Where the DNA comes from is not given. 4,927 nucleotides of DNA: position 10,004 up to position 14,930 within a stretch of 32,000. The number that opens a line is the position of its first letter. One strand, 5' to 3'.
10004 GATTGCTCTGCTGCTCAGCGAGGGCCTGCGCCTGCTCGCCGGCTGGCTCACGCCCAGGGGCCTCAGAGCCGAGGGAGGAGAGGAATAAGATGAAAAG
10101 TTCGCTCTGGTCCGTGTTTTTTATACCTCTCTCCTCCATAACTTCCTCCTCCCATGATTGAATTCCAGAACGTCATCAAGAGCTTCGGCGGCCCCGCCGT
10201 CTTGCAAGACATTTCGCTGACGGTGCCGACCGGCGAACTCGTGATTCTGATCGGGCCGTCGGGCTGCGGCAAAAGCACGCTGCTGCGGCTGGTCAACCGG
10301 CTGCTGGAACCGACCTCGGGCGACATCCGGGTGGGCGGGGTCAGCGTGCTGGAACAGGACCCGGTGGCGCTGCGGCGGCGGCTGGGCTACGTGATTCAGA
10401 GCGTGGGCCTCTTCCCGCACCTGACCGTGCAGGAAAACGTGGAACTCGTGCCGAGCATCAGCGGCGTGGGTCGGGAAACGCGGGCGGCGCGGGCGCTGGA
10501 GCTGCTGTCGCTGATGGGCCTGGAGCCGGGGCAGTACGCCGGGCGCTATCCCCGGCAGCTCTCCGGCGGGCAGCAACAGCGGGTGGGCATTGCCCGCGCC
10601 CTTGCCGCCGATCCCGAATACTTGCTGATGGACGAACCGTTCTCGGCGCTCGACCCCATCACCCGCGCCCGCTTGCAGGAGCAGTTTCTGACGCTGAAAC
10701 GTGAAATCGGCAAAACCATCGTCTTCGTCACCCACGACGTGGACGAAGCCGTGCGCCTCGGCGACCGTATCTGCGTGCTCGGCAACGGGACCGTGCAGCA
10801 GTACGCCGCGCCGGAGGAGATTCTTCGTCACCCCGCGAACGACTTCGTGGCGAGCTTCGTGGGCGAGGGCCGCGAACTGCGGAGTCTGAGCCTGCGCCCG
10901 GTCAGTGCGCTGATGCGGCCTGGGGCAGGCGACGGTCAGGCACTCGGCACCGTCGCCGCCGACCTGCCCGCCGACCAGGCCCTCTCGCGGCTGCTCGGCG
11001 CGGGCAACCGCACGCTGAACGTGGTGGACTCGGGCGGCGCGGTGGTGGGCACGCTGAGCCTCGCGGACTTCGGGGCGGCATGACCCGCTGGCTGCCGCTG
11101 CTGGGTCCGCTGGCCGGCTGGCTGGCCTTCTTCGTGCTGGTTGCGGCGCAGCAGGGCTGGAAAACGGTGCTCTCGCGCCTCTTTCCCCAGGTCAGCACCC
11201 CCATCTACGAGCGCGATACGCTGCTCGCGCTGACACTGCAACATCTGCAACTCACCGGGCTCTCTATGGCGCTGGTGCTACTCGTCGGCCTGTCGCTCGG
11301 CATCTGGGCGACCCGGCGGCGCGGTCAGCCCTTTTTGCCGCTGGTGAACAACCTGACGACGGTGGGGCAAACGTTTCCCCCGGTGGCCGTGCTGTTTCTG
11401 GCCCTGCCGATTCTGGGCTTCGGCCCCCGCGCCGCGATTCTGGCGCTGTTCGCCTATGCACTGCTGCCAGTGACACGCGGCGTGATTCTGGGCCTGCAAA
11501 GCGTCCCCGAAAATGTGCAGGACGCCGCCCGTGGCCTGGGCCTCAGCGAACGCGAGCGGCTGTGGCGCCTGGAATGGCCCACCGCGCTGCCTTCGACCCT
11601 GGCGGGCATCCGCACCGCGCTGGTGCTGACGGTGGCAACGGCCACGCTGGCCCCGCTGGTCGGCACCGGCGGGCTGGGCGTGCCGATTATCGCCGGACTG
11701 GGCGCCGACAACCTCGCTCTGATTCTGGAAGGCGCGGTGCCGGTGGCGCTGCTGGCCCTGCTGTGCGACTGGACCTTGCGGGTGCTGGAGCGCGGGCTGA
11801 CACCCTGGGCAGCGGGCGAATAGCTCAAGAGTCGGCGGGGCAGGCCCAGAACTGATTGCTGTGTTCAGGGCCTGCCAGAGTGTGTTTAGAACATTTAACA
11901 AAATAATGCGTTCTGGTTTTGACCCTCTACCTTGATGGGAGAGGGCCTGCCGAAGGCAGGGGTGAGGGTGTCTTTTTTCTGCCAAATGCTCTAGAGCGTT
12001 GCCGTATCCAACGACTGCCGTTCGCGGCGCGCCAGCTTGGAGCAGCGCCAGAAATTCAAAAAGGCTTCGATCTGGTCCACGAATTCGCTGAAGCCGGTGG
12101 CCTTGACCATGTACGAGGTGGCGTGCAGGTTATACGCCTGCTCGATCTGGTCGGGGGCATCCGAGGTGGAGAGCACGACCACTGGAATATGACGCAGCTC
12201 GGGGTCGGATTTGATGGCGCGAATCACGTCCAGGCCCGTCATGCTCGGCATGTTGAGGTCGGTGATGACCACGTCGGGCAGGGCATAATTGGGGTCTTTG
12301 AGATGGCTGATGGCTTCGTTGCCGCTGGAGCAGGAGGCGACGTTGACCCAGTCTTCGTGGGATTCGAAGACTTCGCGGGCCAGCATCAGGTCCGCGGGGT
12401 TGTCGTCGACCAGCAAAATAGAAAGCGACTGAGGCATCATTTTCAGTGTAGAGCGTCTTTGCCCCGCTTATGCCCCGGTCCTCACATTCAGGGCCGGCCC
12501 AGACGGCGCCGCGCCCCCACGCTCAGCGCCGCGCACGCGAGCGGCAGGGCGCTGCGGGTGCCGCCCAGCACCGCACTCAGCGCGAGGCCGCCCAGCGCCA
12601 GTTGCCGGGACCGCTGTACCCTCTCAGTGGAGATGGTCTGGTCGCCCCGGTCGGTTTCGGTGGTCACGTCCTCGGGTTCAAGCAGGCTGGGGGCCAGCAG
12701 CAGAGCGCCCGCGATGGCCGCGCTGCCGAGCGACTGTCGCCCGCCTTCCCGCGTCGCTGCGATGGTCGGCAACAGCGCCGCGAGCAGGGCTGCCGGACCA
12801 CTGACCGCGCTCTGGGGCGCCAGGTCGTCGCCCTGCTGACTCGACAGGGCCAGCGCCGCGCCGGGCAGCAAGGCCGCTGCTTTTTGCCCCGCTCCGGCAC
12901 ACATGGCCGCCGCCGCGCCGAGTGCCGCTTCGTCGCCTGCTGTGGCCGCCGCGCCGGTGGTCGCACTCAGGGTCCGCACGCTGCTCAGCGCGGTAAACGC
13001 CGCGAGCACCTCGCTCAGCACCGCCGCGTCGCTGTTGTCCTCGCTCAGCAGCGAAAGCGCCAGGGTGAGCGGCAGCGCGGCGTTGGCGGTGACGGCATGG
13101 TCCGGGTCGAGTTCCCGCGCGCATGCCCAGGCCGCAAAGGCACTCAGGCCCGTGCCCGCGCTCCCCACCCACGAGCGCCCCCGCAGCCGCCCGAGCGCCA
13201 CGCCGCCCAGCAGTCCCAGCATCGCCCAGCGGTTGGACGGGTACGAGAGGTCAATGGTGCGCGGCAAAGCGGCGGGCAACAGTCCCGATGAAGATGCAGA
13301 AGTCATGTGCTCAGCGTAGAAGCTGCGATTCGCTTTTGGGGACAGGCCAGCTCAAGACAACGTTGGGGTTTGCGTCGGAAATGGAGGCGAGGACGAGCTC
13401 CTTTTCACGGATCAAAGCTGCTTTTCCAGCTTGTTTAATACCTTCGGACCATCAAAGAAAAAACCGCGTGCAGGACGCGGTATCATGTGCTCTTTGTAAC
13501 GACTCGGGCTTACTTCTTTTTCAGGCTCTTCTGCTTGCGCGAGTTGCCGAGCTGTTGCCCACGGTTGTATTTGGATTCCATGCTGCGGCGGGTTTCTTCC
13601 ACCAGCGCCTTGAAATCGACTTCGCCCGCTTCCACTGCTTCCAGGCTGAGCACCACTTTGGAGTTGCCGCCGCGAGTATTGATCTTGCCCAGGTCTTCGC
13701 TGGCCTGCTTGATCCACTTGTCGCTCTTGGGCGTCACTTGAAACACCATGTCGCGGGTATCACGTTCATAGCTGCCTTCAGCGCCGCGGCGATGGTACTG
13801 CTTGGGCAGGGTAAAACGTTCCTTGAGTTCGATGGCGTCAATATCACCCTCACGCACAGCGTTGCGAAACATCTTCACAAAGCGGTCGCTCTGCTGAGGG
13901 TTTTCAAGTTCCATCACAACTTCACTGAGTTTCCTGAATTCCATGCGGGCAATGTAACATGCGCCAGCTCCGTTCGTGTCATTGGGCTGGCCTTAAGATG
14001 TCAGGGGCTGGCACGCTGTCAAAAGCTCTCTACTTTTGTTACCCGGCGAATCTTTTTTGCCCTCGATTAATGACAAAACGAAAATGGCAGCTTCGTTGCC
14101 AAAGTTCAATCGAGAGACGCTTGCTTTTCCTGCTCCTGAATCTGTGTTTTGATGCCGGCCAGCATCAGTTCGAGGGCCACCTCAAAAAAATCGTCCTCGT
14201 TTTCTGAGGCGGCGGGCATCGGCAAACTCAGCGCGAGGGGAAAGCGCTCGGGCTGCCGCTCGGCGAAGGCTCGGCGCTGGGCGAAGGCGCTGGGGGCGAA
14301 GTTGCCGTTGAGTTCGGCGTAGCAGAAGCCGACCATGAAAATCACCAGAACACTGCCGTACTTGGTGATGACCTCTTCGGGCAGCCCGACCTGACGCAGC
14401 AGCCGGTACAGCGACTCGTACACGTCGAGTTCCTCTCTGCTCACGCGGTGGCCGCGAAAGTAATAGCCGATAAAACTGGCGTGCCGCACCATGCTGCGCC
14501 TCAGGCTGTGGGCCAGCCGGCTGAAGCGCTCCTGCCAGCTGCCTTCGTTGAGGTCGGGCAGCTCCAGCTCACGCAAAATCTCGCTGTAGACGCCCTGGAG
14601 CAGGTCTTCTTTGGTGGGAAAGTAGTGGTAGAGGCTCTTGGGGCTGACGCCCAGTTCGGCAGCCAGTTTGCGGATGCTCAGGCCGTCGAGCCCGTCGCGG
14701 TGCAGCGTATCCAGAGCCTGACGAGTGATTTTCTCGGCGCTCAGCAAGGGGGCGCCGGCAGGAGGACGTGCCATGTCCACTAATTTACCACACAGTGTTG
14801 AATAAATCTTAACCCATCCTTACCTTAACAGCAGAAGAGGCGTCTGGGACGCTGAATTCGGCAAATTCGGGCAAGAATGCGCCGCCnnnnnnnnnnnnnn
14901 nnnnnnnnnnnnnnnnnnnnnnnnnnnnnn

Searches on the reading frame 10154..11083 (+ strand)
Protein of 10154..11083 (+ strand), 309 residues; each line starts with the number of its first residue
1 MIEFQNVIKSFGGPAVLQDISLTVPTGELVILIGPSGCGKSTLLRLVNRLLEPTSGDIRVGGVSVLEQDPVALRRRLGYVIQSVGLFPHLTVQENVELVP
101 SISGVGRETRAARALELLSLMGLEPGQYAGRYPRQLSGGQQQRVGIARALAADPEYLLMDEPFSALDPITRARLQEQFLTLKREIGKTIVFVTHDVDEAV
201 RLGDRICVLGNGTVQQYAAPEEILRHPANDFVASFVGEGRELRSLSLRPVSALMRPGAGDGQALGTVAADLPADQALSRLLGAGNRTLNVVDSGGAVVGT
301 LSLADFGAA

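Call 11: search_protein_families(library=pfam, proteins=[window:10154-11083:+], max_evalue=0.01)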
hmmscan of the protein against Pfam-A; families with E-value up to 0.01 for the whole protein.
window:10154-11083:+ (309 aa): 10 families
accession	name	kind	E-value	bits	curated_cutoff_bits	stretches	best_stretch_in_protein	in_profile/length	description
PF00005.33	ABC_tran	-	2.6e-37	128.9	25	1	17-163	1-136/137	ABC transporter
PF13304.12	AAA_21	-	1.5e-10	42.1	27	1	111-195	220-299/304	AAA domain, putative AbiEii toxin, Type IV TA system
PF13191.12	AAA_16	-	8.1e-05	23.6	32.6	1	26-77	23-64/167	AAA ATPase domain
PF13481.12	AAA_25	-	0.00067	19.8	27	1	23-84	29-98/195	AAA domain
PF13671.12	AAA_33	-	0.00077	20.2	27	0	29-46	1-18/143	AAA domain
PF13401.12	AAA_22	-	0.00089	20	27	1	28-59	6-33/130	AAA domain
PF13555.12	AAA_29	-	0.0013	18.9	27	1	27-55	22-50/61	P-loop containing region of AAA domain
PF07728.20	AAA_5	-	0.0016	18.9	22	1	30-53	2-25/139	AAA domain (dynein-related subfamily)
PF03193.22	RsgA_GTPase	-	0.0017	18.6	30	1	26-51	105-130/174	RsgA GTPase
PF09818.15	ABC_ATPase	-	0.0039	16.7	23.2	0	136-197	158-219/283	P-loop domain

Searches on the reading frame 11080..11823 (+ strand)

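Call 11: search_protein_families(library=pfam, proteins=[window:11080-11823:+], max_evalue=0.01)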
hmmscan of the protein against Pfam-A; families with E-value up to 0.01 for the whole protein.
window:11080-11823:+ (247 aa): 1 family
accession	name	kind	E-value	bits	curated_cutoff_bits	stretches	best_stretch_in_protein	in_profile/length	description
PF00528.27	BPD_transp_1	-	7.7e-22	78.3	26.4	1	70-240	1-182/184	Binding-protein-dependent transport system inner membrane component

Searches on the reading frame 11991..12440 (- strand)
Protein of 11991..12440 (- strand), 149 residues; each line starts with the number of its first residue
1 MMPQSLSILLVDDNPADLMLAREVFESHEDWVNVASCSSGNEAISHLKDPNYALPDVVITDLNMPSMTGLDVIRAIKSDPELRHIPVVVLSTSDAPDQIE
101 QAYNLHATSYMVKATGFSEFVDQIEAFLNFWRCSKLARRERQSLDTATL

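Call 11: search_protein_families(library=pfam, proteins=[window:11991-12440:-], max_evalue=0.01)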
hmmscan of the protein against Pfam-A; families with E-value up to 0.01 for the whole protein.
window:11991-12440:- (149 aa): 1 family
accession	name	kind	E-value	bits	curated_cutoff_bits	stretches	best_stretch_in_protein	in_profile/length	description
PF00072.30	Response_reg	-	3e-22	79.3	30.2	1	8-124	1-110/111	Response regulator receiver domain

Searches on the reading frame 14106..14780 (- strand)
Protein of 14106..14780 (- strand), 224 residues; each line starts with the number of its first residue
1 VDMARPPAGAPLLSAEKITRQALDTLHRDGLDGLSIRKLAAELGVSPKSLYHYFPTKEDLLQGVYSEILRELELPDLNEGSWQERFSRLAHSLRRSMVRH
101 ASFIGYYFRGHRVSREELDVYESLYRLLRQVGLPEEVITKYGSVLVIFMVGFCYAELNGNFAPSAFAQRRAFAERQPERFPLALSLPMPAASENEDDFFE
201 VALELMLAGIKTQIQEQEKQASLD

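Call 12: search_protein_families(library=pfam, proteins=[window:14106-14780:-], max_evalue=0.01)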
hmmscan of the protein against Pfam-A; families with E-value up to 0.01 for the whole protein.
window:14106-14780:- (224 aa): 4 families
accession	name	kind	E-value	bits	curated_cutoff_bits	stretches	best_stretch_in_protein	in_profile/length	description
PF02909.22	TetR_C_1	-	9.5e-45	152.5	21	1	74-213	1-145/146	Tetracyclin repressor-like, C-terminal domain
PF00440.29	TetR_N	-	1.5e-12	47.6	24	1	18-62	1-45/47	Bacterial regulatory proteins, tetR family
PF13305.11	TetR_C_33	-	0.00073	20.6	26.8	0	170-207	9-51/103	Tetracyclin repressor-like, C-terminal domain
PF02796.21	HTH_7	-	0.0047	17.5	23.8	0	32-56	20-44/45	Helix-turn-helix domain of resolvase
